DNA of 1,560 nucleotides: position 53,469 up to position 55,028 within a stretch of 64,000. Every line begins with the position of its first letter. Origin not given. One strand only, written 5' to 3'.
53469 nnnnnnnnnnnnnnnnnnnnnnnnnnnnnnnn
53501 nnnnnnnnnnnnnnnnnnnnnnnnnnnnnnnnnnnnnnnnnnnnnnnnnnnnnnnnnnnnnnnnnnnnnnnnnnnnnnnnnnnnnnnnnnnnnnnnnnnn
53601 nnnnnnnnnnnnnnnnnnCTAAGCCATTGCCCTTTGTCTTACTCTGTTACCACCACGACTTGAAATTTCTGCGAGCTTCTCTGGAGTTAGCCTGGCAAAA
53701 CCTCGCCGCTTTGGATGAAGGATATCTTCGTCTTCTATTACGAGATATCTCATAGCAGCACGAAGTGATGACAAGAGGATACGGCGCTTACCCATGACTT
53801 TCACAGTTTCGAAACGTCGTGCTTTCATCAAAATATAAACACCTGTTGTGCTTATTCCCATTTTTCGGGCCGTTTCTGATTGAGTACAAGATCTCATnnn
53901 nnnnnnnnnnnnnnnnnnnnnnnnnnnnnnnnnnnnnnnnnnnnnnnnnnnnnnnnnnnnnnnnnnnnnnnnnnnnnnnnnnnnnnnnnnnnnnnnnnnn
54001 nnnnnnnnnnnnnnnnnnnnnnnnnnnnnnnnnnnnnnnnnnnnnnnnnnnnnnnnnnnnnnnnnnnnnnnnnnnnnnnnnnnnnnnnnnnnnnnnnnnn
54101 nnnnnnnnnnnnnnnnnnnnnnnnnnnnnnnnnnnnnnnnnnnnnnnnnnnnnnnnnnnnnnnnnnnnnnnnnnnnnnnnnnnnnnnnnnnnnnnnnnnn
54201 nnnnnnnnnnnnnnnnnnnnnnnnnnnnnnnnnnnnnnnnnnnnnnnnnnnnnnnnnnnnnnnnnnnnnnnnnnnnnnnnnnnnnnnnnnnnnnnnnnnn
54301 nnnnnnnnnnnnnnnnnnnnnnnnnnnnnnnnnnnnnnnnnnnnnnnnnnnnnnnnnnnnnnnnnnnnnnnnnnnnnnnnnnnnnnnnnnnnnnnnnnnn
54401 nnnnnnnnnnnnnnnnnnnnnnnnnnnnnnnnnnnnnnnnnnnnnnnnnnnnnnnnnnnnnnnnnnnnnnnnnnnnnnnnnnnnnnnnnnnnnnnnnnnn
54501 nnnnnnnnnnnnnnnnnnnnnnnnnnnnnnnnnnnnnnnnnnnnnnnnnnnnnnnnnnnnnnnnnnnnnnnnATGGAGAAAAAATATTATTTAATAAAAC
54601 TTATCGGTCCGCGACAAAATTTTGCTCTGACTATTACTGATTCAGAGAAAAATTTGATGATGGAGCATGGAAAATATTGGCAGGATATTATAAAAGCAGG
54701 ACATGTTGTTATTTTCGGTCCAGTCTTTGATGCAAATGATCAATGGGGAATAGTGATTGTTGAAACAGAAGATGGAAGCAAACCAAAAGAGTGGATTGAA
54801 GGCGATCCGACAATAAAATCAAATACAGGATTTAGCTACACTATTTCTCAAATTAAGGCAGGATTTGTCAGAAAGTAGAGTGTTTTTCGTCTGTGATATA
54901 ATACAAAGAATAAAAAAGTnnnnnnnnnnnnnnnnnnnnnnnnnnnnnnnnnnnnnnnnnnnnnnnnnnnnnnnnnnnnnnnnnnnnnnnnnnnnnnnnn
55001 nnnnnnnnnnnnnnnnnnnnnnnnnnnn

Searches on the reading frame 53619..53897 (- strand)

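Call 18: search_protein_families(library=pfam, max_evalue=0.001, proteins=[window:53619-53897:-])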
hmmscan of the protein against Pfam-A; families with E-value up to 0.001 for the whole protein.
window:53619-53897:- (92 aa): 1 family
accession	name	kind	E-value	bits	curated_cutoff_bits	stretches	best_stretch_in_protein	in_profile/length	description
PF12728.13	HTH_17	-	0.00045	20.9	27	0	5-49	3-47/51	Helix-turn-helix domain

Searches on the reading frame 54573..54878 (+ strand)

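Call 18: search_protein_families(library=pfam, max_evalue=0.001, proteins=[window:54573-54878:+])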
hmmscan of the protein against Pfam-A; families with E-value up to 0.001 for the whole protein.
window:54573-54878:+ (101 aa): 1 family
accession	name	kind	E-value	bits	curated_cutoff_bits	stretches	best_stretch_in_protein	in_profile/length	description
PF03795.20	YCII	-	3e-08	34.5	24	1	18-94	14-94/95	YCII-related domain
